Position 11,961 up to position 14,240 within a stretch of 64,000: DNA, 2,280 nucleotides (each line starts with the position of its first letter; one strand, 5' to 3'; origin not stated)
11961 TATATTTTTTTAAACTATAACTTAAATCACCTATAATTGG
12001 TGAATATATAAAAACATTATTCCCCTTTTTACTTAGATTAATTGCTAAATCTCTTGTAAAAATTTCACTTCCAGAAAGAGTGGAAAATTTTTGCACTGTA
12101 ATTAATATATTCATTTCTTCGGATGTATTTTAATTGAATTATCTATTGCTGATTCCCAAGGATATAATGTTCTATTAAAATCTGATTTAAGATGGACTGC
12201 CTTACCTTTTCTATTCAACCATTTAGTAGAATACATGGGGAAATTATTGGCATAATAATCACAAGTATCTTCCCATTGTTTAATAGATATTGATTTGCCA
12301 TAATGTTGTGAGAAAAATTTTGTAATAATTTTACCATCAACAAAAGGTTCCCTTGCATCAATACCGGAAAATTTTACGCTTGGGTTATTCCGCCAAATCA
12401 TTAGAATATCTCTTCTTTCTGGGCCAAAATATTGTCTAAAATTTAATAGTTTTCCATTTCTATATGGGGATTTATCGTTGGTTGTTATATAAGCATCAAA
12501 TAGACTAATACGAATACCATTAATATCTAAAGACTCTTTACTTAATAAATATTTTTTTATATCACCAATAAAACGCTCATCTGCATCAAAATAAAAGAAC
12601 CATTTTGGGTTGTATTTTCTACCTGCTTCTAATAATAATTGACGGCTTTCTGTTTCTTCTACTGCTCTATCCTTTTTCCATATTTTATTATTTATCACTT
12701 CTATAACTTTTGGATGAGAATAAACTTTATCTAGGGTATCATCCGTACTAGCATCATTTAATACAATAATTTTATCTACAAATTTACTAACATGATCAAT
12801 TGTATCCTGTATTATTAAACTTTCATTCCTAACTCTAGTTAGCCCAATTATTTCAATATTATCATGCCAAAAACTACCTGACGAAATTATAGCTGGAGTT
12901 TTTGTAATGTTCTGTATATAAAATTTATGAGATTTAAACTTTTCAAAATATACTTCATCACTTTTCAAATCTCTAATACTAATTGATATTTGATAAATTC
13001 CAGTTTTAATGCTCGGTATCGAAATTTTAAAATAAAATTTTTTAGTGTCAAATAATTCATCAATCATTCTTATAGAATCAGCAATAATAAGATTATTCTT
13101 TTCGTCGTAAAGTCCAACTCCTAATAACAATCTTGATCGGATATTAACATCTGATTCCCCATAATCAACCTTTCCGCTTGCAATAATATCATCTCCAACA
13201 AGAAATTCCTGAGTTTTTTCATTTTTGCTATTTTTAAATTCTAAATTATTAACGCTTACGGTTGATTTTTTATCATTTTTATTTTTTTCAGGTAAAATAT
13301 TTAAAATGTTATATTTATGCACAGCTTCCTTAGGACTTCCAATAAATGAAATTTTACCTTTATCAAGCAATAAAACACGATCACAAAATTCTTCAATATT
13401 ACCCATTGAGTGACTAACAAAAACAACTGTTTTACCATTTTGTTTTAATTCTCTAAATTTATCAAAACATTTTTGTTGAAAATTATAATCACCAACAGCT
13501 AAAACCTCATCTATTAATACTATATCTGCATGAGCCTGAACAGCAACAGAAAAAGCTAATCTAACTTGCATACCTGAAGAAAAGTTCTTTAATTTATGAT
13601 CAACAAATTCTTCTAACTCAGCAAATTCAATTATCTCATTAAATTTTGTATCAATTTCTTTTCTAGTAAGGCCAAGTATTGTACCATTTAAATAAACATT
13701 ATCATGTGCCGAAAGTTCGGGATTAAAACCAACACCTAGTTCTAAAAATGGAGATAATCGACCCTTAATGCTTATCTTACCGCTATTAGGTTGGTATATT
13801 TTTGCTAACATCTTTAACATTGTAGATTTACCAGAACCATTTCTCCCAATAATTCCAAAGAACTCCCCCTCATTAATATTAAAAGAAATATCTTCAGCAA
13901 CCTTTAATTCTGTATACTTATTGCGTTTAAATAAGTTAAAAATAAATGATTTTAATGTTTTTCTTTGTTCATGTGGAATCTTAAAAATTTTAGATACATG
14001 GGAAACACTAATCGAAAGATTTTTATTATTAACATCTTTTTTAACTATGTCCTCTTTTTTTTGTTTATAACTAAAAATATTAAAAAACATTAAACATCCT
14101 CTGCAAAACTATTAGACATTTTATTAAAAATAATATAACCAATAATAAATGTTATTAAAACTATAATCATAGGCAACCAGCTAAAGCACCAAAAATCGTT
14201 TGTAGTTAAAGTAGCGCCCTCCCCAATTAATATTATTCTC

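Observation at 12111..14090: Wzt/TagH-type ABC exporter ATPase fused to a GT2-like glycosyltransferase domain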

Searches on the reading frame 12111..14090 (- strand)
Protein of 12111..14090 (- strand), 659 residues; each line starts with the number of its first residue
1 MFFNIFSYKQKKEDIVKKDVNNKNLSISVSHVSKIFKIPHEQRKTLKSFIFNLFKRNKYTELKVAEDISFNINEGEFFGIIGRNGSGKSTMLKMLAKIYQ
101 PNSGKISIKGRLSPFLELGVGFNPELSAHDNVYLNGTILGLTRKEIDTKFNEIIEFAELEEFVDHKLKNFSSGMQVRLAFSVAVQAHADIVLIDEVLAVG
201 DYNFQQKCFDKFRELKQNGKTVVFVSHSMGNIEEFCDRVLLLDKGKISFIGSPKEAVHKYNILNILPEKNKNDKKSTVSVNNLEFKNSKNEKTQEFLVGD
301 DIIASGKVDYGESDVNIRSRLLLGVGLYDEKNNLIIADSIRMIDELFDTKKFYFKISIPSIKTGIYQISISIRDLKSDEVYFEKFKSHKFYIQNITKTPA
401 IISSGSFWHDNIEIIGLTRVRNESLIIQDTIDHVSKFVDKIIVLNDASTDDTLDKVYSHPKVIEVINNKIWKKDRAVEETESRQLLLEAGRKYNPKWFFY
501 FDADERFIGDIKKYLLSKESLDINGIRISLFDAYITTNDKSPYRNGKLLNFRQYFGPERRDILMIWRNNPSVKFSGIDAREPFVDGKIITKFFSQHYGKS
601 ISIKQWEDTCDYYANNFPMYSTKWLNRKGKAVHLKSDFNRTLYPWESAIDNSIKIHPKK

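Call 3: search_protein_families(library=pfam, proteins=[window:12111-14090:-], max_evalue=0.1)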
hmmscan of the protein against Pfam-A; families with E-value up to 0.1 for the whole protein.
window:12111-14090:- (659 aa): 10 families
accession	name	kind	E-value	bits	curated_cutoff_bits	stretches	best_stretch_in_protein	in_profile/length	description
PF00005.33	ABC_tran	-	6.8e-22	79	25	1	66-196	2-135/137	ABC transporter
PF13704.12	Glyco_tranf_2_4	-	4.1e-09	37.3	27.5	1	421-507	1-84/98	Glycosyl transferase family 2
PF13304.12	AAA_21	-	0.00043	20.9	27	1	77-97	1-21/304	AAA domain, putative AbiEii toxin, Type IV TA system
PF00535.33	Glycos_transf_2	-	0.0014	19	23.3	1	421-469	7-61/168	Glycosyl transferase family 2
PF13555.12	AAA_29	-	0.004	17.3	27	1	71-101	18-48/61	P-loop containing region of AAA domain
PF13401.12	AAA_22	-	0.023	15.4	27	1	79-217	9-109/130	AAA domain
PF13476.12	AAA_23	-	0.026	15.6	27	1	67-95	14-39/201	AAA domain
PF25199.1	nSTAND_NTPase5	-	0.039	14.2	34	0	57-96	17-62/145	Novel STAND NTPase 5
PF13604.12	AAA_30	-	0.083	13.1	27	0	77-105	20-48/191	AAA domain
PF02463.25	SMC_N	-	0.096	12.5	40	0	75-93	24-42/220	RecF/RecN/SMC N terminal domain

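Call 4: search_protein_families(library=ncbifam, proteins=[window:12111-14090:-], max_evalue=0.1)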
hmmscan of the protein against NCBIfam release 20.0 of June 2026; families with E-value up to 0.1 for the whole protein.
window:12111-14090:- (659 aa): 185 families (the best 25 are shown)
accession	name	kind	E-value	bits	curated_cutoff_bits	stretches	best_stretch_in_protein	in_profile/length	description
NF010065.0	PRK13545.1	equivalog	1.5e-55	188.9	538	1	26-276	4-248/549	teichoic acids export protein ATP-binding subunit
NF050108.1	galactan_ABC_ATP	equivalog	1.2e-51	175.3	400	1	62-261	42-241/244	galactan export ABC transporter ATP-binding subunit Wzt/RfbE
NF010066.0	PRK13546.1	equivalog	6.3e-50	170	320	1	24-276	2-251/264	teichoic acids export ABC transporter ATP-binding subunit TagH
TIGR01188.1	drrA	subfamily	1.3e-38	133.1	312.45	2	124-290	79-246/302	daunorubicin resistance ABC transporter, ATP-binding protein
TIGR04521.1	ECF_ATPase_2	equivalog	9.9e-35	120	330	2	134-264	108-240/279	energy-coupling factor transporter ATPase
NF010060.0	PRK13537.1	equivalog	4e-31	108.1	521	1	56-258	22-235/314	nodulation factor ABC transporter ATP-binding protein NodI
NF010059.0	PRK13536.1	equivalog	1.2e-30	106.4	549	1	17-257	10-262/342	nodulation factor ABC transporter ATP-binding protein NodI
TIGR04520.1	ECF_ATPase_1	equivalog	2.9e-30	105.6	315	2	139-264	106-231/269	energy-coupling factor transporter ATPase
TIGR01186.1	proV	subfamily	2.4e-29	102.6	326.6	2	121-257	81-218/363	betaine/proline/choline family ABC transporter ATP-binding protein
NF006987.0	PRK09452.1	equivalog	5.7e-29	101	482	1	48-257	15-236/378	spermidine/putrescine ABC transporter ATP-binding protein PotA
TIGR01288.1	nodI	equivalog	1.8e-28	99.4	424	1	57-256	12-222/303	nodulation factor ABC transporter ATP-binding protein NodI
NF008409.0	PRK11231.1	equivalog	3.4e-27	95.4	375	2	147-259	116-228/255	Fe(3+) dicitrate ABC transporter ATP-binding protein FecE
NF010158.0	PRK13637.1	equivalog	4.8e-27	94.8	390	2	137-263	110-239/287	energy-coupling factor transporter ATPase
NF010068.0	PRK13548.1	equivalog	9.8e-27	93.7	261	2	134-263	102-237/261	heme ABC transporter ATP-binding protein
NF040840.2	tungstate_WtpC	equivalog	1.2e-26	93.8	440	1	57-259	9-221/347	tungstate ABC transporter ATP-binding protein WtpC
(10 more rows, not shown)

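Call 6: find_homologous_proteins(query=window:12111-14090:-)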
Query window:12111-14090:- (659 aa): 8000 proteins with E <= 0.001 among 8000 candidates; the best 120 are listed.
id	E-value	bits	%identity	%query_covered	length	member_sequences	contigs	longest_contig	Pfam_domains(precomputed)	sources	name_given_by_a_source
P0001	0.0e+0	1473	100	100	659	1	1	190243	PF00005.34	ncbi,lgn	-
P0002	1.0e-234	799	57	96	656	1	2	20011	PF14524.13,PF00005.34,PF00535.33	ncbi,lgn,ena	-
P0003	7.7e-229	780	56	97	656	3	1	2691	PF14524.13,PF00005.34,PF00535.33,PF13304.13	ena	-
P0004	1.1e-223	763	54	96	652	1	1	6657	PF14524.13,PF00005.34,PF00535.33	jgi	-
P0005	2.2e-200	686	49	98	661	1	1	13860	PF14524.13,PF00005.34,PF00535.33,PF13304.13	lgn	-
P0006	3.9e-200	685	50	98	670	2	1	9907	PF00005.34,PF00535.33,PF13304.13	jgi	-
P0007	2.9e-196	672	50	95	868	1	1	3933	PF13847.13,PF13489.13,PF08003.18,PF13649.13,PF00005.34,PF00535.33,PF08241.19,PF08242.19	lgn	-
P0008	1.8e-188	646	49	94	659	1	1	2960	PF14524.13,PF00005.34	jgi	jgi:ABC-type polysaccharide/polyol phosphate transport system ATPase subunit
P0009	1.6e-104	369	67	37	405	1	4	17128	PF14524.13,PF00005.34,PF13304.13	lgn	-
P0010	2.0e-102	362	63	41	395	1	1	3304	PF14524.13,PF00005.34,PF13304.13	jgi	-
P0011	2.1e-102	362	64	40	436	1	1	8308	PF00005.34,PF13304.13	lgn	-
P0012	2.3e-102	362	56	53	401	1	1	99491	PF14524.13,PF00005.34,PF13304.13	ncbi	-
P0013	2.5e-102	362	66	37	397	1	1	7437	PF14524.13,PF00005.34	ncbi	-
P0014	9.7e-102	360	50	55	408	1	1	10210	PF14524.13,PF00005.34,PF13304.13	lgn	-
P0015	1.9e-101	359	66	38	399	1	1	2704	PF14524.13,PF00005.34,PF13304.13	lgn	-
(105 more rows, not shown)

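Call 10: list_cluster_members(proteins=[P0001, P0002, P0007, P0196, P0157])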
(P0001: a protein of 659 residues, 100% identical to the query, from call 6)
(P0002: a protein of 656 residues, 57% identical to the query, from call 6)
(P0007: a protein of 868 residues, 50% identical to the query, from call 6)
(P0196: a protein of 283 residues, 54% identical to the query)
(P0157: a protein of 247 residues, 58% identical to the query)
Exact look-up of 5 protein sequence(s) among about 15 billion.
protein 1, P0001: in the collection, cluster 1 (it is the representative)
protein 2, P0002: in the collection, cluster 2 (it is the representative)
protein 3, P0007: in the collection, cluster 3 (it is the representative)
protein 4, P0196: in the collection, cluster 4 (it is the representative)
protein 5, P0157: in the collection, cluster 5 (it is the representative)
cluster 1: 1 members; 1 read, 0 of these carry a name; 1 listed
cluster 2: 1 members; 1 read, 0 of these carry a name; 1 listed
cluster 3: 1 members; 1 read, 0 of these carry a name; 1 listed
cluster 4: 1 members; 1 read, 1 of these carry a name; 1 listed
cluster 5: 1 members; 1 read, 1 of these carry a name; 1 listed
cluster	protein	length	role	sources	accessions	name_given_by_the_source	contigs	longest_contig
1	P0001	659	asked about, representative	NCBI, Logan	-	-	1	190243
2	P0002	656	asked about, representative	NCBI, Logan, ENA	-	-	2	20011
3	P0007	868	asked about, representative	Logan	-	-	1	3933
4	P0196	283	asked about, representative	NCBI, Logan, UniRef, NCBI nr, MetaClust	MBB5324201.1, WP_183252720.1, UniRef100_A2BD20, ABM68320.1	hypothetical protein HNQ34_001294 [Anoxybacillus tepidamans] | WsbG n=1 Tax=Anoxybacteroides tepidamans TaxID=265948 RepID=A2BD20_9BACL | glycosyltransferase family 2 protein [Anoxybacillus tepidamans]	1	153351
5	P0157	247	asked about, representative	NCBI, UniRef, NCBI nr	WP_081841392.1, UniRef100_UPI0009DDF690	glycosyltransferase family 2 protein [Alicyclobacillus macrosporangiidus] | glycosyltransferase family 2 protein n=1 Tax=Alicyclobacillus macrosporangiidus ...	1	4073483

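Call 13: find_encoding_contigs(protein=P0002, flank=8000, max_places=2)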
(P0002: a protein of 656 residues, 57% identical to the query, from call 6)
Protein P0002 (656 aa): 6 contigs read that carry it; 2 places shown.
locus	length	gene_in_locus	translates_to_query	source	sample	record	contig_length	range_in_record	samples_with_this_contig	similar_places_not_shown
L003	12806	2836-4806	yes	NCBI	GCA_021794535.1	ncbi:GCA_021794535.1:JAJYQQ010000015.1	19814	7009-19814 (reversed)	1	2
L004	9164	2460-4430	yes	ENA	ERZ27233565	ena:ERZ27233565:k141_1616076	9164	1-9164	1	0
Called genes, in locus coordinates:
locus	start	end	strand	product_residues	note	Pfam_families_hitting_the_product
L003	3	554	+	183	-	?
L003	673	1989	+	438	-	PF09913:DUF2142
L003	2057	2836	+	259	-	PF01061:ABC2_membrane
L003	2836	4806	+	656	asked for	PF00005:ABC_tran, PF14524:Wzt_C, PF00535:Glycos_transf_2 (weak)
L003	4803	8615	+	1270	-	PF13439:Glyco_transf_4, PF00535:Glycos_transf_2, PF10111:Glyco_tranf_2_2 (faint), PF13641:Glyco_tranf_2_3, PF00535:Glycos_transf_2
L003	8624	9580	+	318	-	PF00535:Glycos_transf_2, PF10111:Glyco_tranf_2_2, PF13641:Glyco_tranf_2_3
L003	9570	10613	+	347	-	PF00535:Glycos_transf_2, PF10111:Glyco_tranf_2_2, PF13641:Glyco_tranf_2_3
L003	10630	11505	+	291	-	PF03808:Glyco_tran_WecG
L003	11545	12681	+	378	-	PF13439:Glyco_transf_4, PF13579:Glyco_trans_4_4, PF20706:GT4-conflict, PF00534:Glycos_transf_1, PF13692:Glyco_trans_1_4, PF13524:Glyco_trans_1_2 (faint)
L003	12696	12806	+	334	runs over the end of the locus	PF00953:Glycos_transf_4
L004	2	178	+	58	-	?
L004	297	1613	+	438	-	PF09913:DUF2142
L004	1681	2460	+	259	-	PF01061:ABC2_membrane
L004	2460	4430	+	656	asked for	PF00005:ABC_tran, PF14524:Wzt_C, PF00535:Glycos_transf_2 (weak)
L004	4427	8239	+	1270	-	PF13439:Glyco_transf_4, PF00535:Glycos_transf_2, PF10111:Glyco_tranf_2_2 (faint), PF13641:Glyco_tranf_2_3, PF00535:Glycos_transf_2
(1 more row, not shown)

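Call 30: search_protein_families(library=pfam, proteins=[P0002, P0007, P0006], max_evalue=10)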
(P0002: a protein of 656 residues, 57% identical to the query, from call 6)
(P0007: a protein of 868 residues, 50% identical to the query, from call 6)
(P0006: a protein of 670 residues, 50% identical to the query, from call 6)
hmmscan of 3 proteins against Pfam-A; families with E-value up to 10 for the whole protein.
P0002 (656 aa): 19 families
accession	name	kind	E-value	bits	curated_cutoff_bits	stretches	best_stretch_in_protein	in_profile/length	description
PF00005.33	ABC_tran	-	5.2e-23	82.6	25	1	46-176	2-135/137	ABC transporter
PF13704.12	Glyco_tranf_2_4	-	2.4e-11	44.4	27.5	1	409-493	1-82/98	Glycosyl transferase family 2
PF14524.12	Wzt_C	-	4.3e-10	40.2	30.4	1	259-380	3-129/143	Wzt C-terminal domain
PF00535.33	Glycos_transf_2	-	3.9e-07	30.6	23.3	1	409-522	7-119/168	Glycosyl transferase family 2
PF13476.12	AAA_23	-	0.0007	20.7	27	1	46-75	13-39/201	AAA domain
PF03215.21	Rad17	-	0.0036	17.7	23.8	1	20-82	10-72/186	Rad17 P-loop domain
PF13304.12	AAA_21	-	0.011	16.3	27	1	57-78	1-22/304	AAA domain, putative AbiEii toxin, Type IV TA system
PF13401.12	AAA_22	-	0.012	16.4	27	1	58-212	8-126/130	AAA domain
PF13555.12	AAA_29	-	0.013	15.7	27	1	50-81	19-48/61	P-loop containing region of AAA domain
PF02463.25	SMC_N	-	0.024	14.5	40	1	55-73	24-42/220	RecF/RecN/SMC N terminal domain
PF00308.24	Bac_DnaA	-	0.07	13.8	23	1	135-217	68-149/162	Bacterial DnaA ATPAse domain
PF13521.12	AAA_28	-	0.14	12.8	27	1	60-78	4-22/164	AAA domain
PF01926.29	MMR_HSR1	-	0.27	11.8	21.9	1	59-77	3-21/113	50S ribosome-binding GTPase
PF09818.15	ABC_ATPase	-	0.32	10.4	23.2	0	52-79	77-104/283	P-loop domain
PF13173.12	AAA_14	-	0.52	10.8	27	1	58-149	5-87/129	AAA domain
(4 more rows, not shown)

P0007 (868 aa): 18 families
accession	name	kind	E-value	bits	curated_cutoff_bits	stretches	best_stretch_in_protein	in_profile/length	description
PF00005.33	ABC_tran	-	3.7e-23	83.1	25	1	41-172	1-135/137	ABC transporter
PF13489.12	Methyltransf_23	-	8.4e-18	65.1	27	1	706-848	12-159/164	Methyltransferase domain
PF13847.12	Methyltransf_31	-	1.7e-14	54.1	27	2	715-824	3-115/145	Methyltransferase domain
PF08241.18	Methyltransf_11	-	6.2e-12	46.4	21.2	1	720-818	1-95/95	Methyltransferase domain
PF08242.18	Methyltransf_12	-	2.5e-11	44.6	30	1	720-815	1-97/98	Methyltransferase domain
PF13649.12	Methyltransf_25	-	5.1e-11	43.6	27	1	719-814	1-97/97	Methyltransferase domain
PF13704.12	Glyco_tranf_2_4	-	5.4e-10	40.1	27.5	1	421-505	1-82/98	Glycosyl transferase family 2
PF08003.17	Methyltransf_9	-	3.4e-06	26.7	23.8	1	700-819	101-218/315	Protein of unknown function (DUF1698)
PF00535.33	Glycos_transf_2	-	7.7e-06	26.4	23.3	1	420-469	6-61/168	Glycosyl transferase family 2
PF03848.20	TehB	-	6.2e-05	23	20.4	1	717-815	32-129/193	Tellurite resistance protein TehB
PF05219.18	DREV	-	0.0011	18.7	26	1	715-857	94-220/265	DREV methyltransferase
PF03215.21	Rad17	-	0.0033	17.8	23.8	1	35-77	29-71/186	Rad17 P-loop domain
PF13304.12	AAA_21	-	0.0035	17.9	27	1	53-72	1-20/304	AAA domain, putative AbiEii toxin, Type IV TA system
PF13476.12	AAA_23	-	0.0065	17.6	27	1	44-71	15-39/201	AAA domain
PF00308.24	Bac_DnaA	-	0.015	15.9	23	1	122-204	59-139/162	Bacterial DnaA ATPAse domain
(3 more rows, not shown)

P0006 (670 aa): 13 families
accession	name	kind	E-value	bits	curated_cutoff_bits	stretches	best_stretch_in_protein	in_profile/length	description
PF00005.33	ABC_tran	-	2.9e-20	73.7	25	1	53-184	1-135/137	ABC transporter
PF13704.12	Glyco_tranf_2_4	-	3.2e-07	31.2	27.5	1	434-518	1-82/98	Glycosyl transferase family 2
PF00535.33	Glycos_transf_2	-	1.6e-06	28.6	23.3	1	433-534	6-105/168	Glycosyl transferase family 2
PF13304.12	AAA_21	-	9.1e-06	26.4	27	2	65-87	1-23/304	AAA domain, putative AbiEii toxin, Type IV TA system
PF02463.25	SMC_N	-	0.00011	22.1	40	2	63-81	24-42/220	RecF/RecN/SMC N terminal domain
PF13555.12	AAA_29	-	0.00031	20.9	27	1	50-94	12-52/61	P-loop containing region of AAA domain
PF25199.1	nSTAND_NTPase5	-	0.0071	16.6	34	1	60-88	38-66/145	Novel STAND NTPase 5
PF24636.1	DUF7633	-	0.012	16.2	27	1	266-339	13-85/121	Domain of unknown function (DUF7633)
PF09818.15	ABC_ATPase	-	0.015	14.8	23.2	1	60-88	77-105/283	P-loop domain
PF13604.12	AAA_30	-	0.018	15.2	27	1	65-95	20-50/191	AAA domain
PF03193.22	RsgA_GTPase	-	0.072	13.3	30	1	52-95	96-138/174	RsgA GTPase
PF00004.35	AAA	-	0.099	13.5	21.2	1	68-191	3-73/131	ATPase family associated with various cellular activities (AAA)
PF01926.29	MMR_HSR1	-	0.48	11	21.9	1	67-92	3-27/113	50S ribosome-binding GTPase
